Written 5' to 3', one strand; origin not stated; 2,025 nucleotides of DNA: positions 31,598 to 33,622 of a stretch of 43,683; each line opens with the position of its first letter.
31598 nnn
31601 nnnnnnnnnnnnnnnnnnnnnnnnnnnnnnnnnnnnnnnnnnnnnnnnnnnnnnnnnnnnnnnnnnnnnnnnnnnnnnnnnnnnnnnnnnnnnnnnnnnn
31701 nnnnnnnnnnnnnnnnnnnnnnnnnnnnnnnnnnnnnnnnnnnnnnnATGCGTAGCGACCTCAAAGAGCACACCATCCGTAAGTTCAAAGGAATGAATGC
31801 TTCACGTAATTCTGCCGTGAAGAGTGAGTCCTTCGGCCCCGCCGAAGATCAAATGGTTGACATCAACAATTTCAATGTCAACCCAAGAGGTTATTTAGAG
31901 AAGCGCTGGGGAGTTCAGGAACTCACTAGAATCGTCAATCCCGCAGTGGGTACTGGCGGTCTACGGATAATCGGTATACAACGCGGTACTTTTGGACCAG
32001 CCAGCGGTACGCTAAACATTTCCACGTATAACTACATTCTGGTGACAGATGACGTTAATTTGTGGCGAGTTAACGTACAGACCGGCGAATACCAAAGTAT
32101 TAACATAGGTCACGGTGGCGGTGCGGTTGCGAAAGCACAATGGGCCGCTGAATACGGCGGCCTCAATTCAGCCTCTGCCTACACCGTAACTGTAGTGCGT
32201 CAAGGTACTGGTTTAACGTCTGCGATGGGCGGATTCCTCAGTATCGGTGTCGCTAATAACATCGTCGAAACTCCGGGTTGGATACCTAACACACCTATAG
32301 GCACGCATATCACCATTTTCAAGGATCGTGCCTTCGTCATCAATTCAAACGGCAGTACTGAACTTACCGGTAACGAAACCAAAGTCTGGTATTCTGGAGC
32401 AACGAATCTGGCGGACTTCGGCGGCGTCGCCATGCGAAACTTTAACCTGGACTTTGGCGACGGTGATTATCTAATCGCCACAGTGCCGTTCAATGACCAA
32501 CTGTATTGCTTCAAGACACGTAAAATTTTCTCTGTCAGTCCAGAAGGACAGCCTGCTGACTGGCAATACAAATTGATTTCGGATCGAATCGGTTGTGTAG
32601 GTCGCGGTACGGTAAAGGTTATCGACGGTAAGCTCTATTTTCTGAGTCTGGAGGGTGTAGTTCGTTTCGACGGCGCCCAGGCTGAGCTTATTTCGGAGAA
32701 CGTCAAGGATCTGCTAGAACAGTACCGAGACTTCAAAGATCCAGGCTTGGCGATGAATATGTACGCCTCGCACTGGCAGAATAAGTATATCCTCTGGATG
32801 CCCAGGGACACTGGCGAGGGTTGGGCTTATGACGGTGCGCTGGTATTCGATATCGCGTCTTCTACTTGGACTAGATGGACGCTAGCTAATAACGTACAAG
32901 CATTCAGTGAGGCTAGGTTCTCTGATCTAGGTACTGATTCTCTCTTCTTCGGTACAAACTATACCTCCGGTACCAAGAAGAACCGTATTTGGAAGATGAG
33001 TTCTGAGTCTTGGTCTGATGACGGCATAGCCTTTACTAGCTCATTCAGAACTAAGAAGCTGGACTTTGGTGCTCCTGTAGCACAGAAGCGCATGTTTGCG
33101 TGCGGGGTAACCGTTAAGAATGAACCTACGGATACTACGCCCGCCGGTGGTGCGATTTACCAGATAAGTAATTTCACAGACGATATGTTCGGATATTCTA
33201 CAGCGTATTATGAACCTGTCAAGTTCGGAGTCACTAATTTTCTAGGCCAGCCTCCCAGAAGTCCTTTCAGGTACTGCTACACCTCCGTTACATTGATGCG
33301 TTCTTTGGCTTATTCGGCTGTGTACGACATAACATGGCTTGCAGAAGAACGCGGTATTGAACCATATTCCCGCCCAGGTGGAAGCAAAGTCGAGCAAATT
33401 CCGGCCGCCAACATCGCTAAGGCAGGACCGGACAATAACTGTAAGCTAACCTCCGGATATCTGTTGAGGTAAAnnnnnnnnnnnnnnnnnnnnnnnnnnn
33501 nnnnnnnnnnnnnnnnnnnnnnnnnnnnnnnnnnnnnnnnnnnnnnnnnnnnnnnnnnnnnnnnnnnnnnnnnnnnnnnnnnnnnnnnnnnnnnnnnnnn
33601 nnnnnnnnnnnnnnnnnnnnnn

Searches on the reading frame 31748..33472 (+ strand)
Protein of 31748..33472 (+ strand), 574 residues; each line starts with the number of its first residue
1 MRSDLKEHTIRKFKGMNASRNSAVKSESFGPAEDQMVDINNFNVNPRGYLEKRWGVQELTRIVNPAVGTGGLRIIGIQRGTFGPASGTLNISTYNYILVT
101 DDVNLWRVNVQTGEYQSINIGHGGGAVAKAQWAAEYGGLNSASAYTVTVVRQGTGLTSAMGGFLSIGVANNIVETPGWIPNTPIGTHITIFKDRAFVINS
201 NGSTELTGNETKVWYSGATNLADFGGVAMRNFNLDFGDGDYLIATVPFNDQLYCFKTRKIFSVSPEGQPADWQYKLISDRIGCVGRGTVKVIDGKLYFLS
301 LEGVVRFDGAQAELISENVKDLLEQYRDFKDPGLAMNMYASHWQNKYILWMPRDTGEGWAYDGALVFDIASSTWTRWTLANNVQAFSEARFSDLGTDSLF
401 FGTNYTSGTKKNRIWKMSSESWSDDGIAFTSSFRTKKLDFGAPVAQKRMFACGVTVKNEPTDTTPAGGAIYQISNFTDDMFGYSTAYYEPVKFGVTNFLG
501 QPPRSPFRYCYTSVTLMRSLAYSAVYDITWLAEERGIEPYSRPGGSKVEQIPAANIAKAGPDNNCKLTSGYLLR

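Call 6: search_protein_families(library=pfam, proteins=[window:31748-33472:+])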
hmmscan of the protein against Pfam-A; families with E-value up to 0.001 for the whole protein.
window:31748-33472:+ (574 aa): 0 families

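Call 37: search_protein_families(library=phrogs, proteins=[window:31748-33472:+], max_evalue=0.001)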
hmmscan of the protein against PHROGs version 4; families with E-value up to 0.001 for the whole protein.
window:31748-33472:+ (574 aa): 2 families
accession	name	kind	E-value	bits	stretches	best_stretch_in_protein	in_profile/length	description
phrog_3287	-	head and packaging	5.1e-19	69.5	1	165-447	130-420/524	virion structural protein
phrog_511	-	head and packaging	2.7e-11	43.6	1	241-404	606-754/862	internal virion protein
